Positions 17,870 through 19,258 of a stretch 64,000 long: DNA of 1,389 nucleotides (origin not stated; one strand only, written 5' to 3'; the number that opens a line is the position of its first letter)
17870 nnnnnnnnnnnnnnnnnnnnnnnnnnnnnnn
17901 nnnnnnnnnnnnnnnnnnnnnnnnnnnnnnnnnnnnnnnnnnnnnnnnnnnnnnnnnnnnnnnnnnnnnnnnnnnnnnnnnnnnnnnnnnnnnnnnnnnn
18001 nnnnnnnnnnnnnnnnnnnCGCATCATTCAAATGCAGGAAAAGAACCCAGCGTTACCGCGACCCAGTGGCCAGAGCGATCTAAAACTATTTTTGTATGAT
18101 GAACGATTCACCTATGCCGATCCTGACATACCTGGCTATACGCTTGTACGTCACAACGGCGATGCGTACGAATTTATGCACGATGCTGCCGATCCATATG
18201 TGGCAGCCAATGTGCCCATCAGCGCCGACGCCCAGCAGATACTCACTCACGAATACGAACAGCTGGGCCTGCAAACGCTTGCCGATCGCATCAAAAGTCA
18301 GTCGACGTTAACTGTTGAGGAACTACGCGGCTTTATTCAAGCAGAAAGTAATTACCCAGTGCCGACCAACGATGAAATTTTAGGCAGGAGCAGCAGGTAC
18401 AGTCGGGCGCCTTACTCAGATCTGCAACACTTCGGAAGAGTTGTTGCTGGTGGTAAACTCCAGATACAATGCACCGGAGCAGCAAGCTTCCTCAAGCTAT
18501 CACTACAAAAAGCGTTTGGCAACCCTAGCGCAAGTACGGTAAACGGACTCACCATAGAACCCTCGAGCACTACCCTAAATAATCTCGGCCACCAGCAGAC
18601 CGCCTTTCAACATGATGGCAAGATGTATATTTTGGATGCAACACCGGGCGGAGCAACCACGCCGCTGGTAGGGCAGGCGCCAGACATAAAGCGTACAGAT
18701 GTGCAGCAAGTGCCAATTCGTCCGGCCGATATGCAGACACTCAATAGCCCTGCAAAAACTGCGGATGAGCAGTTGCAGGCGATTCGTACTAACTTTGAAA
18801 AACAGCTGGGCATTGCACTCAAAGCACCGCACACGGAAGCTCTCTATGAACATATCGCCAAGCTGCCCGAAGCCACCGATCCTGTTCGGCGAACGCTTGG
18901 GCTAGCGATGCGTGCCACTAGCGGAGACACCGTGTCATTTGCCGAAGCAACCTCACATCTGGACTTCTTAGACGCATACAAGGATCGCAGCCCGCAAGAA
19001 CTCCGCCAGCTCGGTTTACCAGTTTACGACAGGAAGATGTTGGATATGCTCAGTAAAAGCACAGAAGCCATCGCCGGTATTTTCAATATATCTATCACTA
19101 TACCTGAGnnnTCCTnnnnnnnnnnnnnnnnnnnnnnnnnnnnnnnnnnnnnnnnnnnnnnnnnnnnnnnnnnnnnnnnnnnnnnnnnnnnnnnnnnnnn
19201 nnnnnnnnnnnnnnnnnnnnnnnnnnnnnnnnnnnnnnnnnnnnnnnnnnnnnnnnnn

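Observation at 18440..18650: Conserved Cys...His...Asp signature with transglutaminase-like (papain-fold) spacing in all five paralogs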

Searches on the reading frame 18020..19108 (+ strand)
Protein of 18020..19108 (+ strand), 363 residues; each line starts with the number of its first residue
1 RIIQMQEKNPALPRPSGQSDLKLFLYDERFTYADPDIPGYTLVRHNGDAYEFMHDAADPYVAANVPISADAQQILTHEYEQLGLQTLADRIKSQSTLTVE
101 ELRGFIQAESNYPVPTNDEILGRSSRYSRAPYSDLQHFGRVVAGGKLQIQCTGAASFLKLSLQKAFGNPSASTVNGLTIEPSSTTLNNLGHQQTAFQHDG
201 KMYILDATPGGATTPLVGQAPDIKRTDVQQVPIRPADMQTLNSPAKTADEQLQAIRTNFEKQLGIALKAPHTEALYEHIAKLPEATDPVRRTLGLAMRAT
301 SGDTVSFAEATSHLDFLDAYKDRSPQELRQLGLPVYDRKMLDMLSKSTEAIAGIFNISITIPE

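Call 95: search_dna_similar(query=window:18020-19108:+, collection=plasmids, mode=protein, max_evalue=0.001, max_rows=10)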
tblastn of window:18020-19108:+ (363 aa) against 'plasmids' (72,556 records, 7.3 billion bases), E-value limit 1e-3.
No match.

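Call 96: search_dna_similar(query=window:18020-19108:+, collection=phages, mode=protein, max_evalue=0.001, max_rows=10)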
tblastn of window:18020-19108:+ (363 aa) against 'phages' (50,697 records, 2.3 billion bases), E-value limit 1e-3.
No match.
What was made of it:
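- Tried and rejected: Location on a mobile element or phage. tblastn found no match in plasmids or phages (calls 95, 96).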
